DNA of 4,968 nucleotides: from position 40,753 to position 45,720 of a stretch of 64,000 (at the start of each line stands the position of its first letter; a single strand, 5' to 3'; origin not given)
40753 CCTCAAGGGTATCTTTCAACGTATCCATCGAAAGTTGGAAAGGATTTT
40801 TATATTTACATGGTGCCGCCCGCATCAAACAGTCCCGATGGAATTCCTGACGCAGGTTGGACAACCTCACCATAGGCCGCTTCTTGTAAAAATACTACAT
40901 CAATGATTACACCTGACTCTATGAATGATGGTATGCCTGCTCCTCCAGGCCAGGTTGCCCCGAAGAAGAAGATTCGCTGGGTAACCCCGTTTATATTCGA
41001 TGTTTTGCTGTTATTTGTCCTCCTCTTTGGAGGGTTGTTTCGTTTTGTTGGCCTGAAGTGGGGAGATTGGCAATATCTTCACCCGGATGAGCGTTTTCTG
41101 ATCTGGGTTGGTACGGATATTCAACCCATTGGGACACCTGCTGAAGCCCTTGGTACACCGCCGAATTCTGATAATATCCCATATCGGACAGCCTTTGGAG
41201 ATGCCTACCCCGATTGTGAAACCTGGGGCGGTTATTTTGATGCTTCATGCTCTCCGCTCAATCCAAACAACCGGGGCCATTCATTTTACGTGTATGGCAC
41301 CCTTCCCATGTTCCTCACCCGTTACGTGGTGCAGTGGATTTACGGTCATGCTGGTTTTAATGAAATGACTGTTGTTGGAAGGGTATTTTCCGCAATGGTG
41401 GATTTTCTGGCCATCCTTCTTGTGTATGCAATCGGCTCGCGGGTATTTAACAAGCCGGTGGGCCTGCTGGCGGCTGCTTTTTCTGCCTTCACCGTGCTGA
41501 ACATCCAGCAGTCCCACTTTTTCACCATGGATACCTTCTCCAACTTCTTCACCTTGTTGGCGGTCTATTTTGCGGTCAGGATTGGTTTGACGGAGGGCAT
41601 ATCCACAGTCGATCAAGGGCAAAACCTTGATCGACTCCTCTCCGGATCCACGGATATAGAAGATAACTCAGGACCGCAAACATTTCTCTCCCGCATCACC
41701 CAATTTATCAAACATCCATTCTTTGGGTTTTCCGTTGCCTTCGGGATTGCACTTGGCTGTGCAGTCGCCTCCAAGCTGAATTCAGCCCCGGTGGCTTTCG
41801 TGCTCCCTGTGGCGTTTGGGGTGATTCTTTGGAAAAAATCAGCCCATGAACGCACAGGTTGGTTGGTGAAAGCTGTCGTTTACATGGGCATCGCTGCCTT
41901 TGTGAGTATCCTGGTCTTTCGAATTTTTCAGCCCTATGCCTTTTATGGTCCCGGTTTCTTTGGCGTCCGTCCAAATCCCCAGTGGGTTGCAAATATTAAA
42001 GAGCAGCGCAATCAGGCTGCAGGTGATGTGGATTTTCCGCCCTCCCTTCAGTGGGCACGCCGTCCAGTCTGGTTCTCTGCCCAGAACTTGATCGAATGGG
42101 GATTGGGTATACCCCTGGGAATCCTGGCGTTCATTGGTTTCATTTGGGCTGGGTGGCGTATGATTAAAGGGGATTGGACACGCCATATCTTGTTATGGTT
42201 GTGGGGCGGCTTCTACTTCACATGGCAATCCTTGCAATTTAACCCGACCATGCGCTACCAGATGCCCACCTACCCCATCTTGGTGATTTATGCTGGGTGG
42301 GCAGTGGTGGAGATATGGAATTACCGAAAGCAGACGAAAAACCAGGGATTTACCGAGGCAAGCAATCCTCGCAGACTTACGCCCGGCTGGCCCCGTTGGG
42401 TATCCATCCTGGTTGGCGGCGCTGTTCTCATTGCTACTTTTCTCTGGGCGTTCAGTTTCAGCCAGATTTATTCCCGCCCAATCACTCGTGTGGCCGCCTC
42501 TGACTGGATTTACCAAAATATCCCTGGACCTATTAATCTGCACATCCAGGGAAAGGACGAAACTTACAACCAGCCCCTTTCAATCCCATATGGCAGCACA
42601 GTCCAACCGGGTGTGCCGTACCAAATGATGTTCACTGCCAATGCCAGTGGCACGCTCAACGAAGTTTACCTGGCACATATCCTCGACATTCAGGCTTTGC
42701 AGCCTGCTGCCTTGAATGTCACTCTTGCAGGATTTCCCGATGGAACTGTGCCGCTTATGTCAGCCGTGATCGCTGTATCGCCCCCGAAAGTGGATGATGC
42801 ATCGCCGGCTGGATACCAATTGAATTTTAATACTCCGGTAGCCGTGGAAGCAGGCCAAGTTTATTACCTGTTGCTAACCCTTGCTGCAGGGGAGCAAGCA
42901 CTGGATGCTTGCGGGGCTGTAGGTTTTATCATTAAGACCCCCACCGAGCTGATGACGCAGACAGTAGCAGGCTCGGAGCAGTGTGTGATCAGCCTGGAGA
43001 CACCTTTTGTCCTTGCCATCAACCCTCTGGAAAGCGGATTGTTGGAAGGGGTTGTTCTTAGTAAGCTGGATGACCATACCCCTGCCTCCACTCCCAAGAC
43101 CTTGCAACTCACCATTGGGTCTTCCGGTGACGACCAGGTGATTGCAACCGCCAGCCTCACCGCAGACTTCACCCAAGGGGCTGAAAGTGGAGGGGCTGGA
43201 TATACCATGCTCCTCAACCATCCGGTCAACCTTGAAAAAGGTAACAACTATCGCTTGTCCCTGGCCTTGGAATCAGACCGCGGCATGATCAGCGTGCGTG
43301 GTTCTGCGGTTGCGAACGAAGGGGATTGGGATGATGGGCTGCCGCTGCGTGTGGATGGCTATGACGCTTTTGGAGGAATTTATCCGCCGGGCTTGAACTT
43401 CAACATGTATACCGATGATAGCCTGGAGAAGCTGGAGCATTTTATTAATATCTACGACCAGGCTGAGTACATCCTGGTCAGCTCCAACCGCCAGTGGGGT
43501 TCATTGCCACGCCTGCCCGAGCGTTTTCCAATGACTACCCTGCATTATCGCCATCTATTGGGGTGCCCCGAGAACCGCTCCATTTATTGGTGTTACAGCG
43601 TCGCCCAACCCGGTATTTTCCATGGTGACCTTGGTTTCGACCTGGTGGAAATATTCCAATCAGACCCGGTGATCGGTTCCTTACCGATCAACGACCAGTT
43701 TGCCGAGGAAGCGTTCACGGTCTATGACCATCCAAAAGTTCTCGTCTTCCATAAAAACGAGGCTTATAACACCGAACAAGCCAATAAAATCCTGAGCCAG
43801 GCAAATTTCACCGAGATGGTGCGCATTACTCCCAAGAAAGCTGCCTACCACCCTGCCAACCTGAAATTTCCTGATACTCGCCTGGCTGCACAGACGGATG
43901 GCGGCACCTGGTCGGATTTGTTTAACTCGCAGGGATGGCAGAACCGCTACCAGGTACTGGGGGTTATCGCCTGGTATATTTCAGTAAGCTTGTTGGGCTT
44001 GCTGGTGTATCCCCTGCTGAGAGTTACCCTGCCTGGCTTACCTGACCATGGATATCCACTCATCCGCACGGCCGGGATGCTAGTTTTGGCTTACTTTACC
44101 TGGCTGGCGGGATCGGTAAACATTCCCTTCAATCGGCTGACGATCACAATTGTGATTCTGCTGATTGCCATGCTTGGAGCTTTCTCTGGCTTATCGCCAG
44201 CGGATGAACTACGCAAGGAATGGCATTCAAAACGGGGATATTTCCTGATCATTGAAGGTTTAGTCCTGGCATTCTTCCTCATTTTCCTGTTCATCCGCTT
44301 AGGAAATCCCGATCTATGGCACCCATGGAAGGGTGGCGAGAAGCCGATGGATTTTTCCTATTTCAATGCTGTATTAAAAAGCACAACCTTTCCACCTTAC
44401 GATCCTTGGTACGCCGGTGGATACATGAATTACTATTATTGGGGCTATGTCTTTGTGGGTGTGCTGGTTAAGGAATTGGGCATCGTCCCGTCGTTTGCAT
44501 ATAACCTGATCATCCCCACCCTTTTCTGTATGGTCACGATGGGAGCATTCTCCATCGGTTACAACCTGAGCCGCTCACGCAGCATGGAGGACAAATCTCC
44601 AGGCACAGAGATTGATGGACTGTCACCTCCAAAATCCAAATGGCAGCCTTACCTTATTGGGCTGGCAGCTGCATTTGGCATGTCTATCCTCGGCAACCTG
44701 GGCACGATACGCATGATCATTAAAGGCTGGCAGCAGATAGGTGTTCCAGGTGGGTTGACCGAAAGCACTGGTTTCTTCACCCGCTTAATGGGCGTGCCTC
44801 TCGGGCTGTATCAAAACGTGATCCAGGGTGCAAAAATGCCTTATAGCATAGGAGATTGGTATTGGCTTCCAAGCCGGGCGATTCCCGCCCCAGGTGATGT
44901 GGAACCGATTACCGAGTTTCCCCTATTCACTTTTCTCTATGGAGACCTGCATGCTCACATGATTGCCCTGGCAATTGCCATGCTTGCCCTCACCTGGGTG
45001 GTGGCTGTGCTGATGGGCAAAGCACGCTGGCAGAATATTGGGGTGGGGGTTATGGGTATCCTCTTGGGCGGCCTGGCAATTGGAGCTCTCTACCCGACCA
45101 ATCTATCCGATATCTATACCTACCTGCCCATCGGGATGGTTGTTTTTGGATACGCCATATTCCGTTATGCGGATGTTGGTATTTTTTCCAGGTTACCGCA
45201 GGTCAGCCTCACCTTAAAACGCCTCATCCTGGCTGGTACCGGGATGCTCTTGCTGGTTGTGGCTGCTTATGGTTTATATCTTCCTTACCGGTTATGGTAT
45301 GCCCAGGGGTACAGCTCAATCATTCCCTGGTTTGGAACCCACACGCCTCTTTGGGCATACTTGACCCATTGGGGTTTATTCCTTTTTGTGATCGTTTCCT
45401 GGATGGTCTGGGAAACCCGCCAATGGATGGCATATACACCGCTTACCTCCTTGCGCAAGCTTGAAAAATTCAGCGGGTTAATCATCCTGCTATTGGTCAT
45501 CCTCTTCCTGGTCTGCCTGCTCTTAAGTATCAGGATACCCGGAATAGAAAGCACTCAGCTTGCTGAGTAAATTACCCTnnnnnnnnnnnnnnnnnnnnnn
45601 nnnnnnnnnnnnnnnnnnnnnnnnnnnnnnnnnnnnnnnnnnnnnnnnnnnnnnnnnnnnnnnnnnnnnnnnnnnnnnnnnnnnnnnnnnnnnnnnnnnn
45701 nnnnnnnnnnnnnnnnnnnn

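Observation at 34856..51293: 16-kb cluster of membrane glycosylation-like genes built around two Chlor_Arch_YYY (DUF2298) paralogs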

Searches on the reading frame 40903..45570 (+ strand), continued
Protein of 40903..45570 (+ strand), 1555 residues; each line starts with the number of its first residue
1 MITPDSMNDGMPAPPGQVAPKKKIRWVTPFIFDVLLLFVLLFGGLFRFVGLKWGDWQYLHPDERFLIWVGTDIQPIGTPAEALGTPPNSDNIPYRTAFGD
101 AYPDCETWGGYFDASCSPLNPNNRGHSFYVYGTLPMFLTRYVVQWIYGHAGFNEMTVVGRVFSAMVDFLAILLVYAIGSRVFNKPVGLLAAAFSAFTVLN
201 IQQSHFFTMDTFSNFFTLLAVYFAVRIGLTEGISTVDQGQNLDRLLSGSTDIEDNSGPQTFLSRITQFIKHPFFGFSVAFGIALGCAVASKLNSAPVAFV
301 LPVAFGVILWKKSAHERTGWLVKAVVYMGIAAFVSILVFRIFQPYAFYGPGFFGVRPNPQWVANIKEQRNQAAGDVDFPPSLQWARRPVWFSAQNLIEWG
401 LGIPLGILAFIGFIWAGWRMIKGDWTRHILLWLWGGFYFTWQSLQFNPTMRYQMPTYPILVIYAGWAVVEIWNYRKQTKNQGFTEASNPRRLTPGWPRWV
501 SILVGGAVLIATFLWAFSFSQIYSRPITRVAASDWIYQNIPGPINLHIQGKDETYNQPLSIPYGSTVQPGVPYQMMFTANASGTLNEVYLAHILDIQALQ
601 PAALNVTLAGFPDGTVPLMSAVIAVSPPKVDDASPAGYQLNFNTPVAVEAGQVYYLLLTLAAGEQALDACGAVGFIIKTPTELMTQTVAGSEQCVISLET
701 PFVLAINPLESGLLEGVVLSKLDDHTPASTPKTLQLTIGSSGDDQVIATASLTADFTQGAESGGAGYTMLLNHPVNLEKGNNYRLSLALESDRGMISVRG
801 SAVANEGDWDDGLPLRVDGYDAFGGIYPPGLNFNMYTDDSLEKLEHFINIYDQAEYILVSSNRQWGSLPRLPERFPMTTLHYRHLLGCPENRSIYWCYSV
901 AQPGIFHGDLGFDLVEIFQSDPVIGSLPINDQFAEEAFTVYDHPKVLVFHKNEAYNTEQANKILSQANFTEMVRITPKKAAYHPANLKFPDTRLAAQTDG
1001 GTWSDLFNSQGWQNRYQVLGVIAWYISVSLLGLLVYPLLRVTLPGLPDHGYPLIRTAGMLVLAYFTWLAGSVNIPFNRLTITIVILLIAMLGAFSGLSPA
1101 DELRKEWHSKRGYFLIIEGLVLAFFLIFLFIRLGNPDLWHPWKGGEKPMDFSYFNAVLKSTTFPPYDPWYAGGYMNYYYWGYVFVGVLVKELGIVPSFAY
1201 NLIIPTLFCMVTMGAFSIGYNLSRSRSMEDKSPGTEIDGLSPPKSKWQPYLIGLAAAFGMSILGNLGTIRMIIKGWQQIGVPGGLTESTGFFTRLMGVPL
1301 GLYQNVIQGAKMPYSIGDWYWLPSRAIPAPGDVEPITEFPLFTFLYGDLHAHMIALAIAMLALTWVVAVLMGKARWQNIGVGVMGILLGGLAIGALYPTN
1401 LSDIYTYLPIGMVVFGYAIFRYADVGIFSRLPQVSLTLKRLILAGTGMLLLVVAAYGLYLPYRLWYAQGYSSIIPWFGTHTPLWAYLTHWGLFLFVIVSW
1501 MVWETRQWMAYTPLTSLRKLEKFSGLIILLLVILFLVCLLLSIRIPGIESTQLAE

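Call 15: find_encoding_contigs(protein=P0001, flank=10000, max_places=3)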
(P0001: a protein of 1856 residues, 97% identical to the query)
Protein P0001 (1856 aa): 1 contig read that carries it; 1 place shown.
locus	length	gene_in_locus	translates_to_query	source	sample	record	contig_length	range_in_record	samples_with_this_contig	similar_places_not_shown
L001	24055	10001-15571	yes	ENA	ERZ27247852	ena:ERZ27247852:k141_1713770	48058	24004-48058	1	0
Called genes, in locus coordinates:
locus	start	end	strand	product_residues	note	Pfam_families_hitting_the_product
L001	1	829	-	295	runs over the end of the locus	PF01040:UbiA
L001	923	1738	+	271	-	PF01479:S4, PF01728:FtsJ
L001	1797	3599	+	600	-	PF00009:GTP_EFTU, PF03144:GTP_EFTU_D2 (weak), PF14492:EFG_III (weak), PF00679:EFG_C, PF06421:LepA_C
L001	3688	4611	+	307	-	PF03706:LPG_synthase_TM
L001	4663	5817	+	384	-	PF20706:GT4-conflict (faint), PF13439:Glyco_transf_4, PF13579:Glyco_trans_4_4, PF00534:Glycos_transf_1, PF13692:Glyco_trans_1_4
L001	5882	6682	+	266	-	PF13489:Methyltransf_23, PF08241:Methyltransf_11, PF08242:Methyltransf_12 (weak), PF13649:Methyltransf_25, PF13847:Methyltransf_31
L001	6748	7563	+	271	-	PF02475:TRM5-TYW2_MTfase (faint), PF05050:Methyltransf_21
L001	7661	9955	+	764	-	PF13231:PMT_2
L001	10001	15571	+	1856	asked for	PF13231:PMT_2 (weak), PF10060:DUF2298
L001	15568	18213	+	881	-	PF10060:DUF2298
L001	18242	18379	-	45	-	-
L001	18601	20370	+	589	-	-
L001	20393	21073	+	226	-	PF00485:PRK (faint), PF02224:Cytidylate_kin, PF13189:Cytidylate_kin2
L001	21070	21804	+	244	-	PF01553:Acyltransferase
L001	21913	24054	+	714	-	?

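Call 16: find_encoding_contigs(protein=P0033, flank=10000, max_places=3)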
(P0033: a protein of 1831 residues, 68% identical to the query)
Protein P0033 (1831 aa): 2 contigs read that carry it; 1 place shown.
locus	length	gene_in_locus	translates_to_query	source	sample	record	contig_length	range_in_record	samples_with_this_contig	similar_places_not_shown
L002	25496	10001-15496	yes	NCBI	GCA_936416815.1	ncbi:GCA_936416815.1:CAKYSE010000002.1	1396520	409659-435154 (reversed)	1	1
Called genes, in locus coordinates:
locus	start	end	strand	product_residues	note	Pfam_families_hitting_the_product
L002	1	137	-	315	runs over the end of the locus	PF00288:GHMP_kinases_N, PF08544:GHMP_kinases_C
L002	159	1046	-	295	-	PF01040:UbiA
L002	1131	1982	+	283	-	PF01479:S4, PF01728:FtsJ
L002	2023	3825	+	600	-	PF00009:GTP_EFTU, PF01926:MMR_HSR1 (faint), PF00071:Ras (faint), PF03144:GTP_EFTU_D2, PF14492:EFG_III (weak), PF00679:EFG_C, PF06421:LepA_C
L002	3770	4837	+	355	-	PF03706:LPG_synthase_TM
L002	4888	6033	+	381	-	PF20706:GT4-conflict (faint), PF13439:Glyco_transf_4, PF13579:Glyco_trans_4_4, PF00534:Glycos_transf_1, PF13692:Glyco_trans_1_4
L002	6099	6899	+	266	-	PF13489:Methyltransf_23, PF13847:Methyltransf_31, PF08241:Methyltransf_11, PF08242:Methyltransf_12, PF13649:Methyltransf_25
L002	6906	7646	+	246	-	PF13489:Methyltransf_23, PF05175:MTS (weak), PF07021:MetW (weak), PF08241:Methyltransf_11, PF08242:Methyltransf_12, PF13649:Methyltransf_25, PF13847:Methyltransf_31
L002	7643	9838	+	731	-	PF13231:PMT_2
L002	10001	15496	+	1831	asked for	PF02366:PMT (weak), PF13231:PMT_2, PF10060:DUF2298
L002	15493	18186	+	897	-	PF10060:DUF2298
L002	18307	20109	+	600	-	-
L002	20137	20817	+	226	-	PF02224:Cytidylate_kin, PF13189:Cytidylate_kin2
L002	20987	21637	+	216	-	PF01553:Acyltransferase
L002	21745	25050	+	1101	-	PF02743:dCache_1, PF00672:HAMP, PF01590:GAF (weak), PF00989:PAS, PF08448:PAS_4, PF13188:PAS_8, PF00512:HisKA, PF02518:HATPase_c, +3 more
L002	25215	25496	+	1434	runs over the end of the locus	PF04997:RNA_pol_Rpb1_1, PF00623:RNA_pol_Rpb1_2, PF04983:RNA_pol_Rpb1_3, PF05000:RNA_pol_Rpb1_4 (weak), PF04998:RNA_pol_Rpb1_5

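Call 62: find_encoding_contigs(protein=P0075, flank=10000, max_places=2)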
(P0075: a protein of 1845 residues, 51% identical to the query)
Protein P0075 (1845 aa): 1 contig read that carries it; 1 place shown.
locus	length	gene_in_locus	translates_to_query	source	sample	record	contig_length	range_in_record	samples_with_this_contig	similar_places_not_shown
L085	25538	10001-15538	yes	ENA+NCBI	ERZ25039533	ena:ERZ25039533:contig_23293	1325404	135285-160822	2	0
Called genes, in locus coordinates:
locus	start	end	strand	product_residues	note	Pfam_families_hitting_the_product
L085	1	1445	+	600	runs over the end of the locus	PF00009:GTP_EFTU, PF14492:EFG_III (weak), PF00679:EFG_C, PF06421:LepA_C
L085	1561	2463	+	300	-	PF03706:LPG_synthase_TM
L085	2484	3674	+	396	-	PF20706:GT4-conflict (faint), PF13439:Glyco_transf_4, PF13579:Glyco_trans_4_4, PF00534:Glycos_transf_1, PF13692:Glyco_trans_1_4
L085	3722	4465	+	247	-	PF00483:NTP_transferase, PF12804:NTP_transf_3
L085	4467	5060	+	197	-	PF01380:SIS (faint), PF13580:SIS_2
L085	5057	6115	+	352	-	PF00288:GHMP_kinases_N, PF08544:GHMP_kinases_C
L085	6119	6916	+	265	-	PF01596:Methyltransf_3, PF13578:Methyltransf_24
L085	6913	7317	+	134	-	PF13489:Methyltransf_23 (weak), PF13847:Methyltransf_31 (weak), PF08241:Methyltransf_11, PF13649:Methyltransf_25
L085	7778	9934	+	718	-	PF13231:PMT_2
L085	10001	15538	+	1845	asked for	PF13231:PMT_2 (weak), PF10060:DUF2298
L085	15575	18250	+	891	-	PF10060:DUF2298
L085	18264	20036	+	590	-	-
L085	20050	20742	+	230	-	PF02224:Cytidylate_kin, PF13189:Cytidylate_kin2 (faint), PF13238:AAA_18 (faint)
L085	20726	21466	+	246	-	PF01553:Acyltransferase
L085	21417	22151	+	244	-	PF01553:Acyltransferase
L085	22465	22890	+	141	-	PF01553:Acyltransferase (weak)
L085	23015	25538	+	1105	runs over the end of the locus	PF02743:dCache_1, PF00672:HAMP, PF13185:GAF_2 (weak), PF00989:PAS (weak), PF13188:PAS_8 (weak), PF13426:PAS_9 (weak), PF00512:HisKA, PF02518:HATPase_c, +1 more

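Call 63: find_encoding_contigs(protein=P0079, flank=10000, max_places=2)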
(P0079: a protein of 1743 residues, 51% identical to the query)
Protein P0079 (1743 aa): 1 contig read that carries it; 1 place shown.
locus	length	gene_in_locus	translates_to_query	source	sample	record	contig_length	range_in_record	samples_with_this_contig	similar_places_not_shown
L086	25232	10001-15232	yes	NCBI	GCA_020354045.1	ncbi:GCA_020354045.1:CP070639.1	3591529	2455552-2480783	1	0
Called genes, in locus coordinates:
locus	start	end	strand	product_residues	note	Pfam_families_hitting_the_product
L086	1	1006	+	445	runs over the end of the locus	-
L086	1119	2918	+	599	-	PF00009:GTP_EFTU, PF14492:EFG_III (weak), PF00679:EFG_C, PF06421:LepA_C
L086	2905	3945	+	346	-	PF03706:LPG_synthase_TM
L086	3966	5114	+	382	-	PF20706:GT4-conflict (faint), PF13439:Glyco_transf_4, PF13477:Glyco_trans_4_2 (faint), PF13579:Glyco_trans_4_4, PF00534:Glycos_transf_1, PF13692:Glyco_trans_1_4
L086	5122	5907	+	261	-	PF13489:Methyltransf_23, PF08241:Methyltransf_11, PF08242:Methyltransf_12, PF13649:Methyltransf_25, PF13847:Methyltransf_31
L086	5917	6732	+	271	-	PF02475:TRM5-TYW2_MTfase (weak), PF05050:Methyltransf_21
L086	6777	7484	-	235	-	PF03848:TehB (weak), PF02353:CMAS (weak), PF06325:PrmA (weak), PF13489:Methyltransf_23, PF13847:Methyltransf_31, PF08241:Methyltransf_11, PF08242:Methyltransf_12, PF13649:Methyltransf_25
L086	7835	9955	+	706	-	PF13231:PMT_2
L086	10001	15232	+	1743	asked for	PF13231:PMT_2 (weak), PF10060:DUF2298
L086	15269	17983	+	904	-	PF10060:DUF2298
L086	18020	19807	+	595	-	-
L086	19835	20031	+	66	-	PF02224:Cytidylate_kin, PF13189:Cytidylate_kin2, PF13238:AAA_18 (weak)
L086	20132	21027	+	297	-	PF00534:Glycos_transf_1, PF13692:Glyco_trans_1_4, PF13524:Glyco_trans_1_2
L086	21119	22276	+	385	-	PF13439:Glyco_transf_4, PF13579:Glyco_trans_4_4, PF00534:Glycos_transf_1, PF13692:Glyco_trans_1_4, PF13524:Glyco_trans_1_2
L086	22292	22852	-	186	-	-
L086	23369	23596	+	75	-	PF09723:Zn_ribbon_8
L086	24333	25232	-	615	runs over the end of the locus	PF14827:dCache_3, PF00672:HAMP, PF00211:Guanylate_cyc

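Call 87: search_protein_families(library=ncbifam, proteins=[P0001], max_evalue=0.001)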
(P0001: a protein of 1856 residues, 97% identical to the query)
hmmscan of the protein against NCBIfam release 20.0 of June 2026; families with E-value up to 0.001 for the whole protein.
P0001 (1856 aa): 2 families
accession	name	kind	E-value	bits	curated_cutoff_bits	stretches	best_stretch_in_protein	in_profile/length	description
TIGR03662.1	Chlor_Arch_YYY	subfamily_domain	6.5e-140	468.1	300.25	1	1012-1854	2-726/727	chlor_Arch_YYY domain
NF003007.0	PRK03818.1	equivalog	0.00074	18.2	449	1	1347-1435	3-96/553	putative transporter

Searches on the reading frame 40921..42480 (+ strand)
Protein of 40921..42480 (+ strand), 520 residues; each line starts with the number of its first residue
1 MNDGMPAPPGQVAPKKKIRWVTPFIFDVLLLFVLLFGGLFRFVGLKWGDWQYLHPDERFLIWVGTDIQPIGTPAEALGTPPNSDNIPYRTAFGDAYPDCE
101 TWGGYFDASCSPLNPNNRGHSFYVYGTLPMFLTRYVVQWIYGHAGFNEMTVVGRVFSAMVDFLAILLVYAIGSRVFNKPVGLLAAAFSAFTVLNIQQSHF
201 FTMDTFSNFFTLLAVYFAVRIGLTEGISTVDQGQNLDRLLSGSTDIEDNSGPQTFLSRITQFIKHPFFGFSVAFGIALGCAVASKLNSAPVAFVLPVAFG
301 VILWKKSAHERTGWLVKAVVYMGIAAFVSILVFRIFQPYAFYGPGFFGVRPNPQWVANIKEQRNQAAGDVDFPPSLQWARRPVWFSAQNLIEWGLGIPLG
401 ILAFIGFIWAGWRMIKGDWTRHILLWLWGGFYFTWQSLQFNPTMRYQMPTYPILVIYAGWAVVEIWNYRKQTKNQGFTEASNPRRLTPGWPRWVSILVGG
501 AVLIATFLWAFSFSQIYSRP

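Call 76: search_protein_families(library=pfam, proteins=[window:40921-42480:+], max_evalue=10)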
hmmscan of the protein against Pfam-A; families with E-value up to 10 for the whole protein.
window:40921-42480:+ (520 aa): 2 families
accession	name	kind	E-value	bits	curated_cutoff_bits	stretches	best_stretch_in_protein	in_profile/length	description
PF02366.24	PMT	-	8.8e-07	29.2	22.7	2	146-221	77-154/245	Dolichyl-phosphate-mannose-protein mannosyltransferase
PF13231.12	PMT_2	-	1.1e-06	29.3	26.1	1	147-220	18-91/160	Dolichyl-phosphate-mannose-protein mannosyltransferase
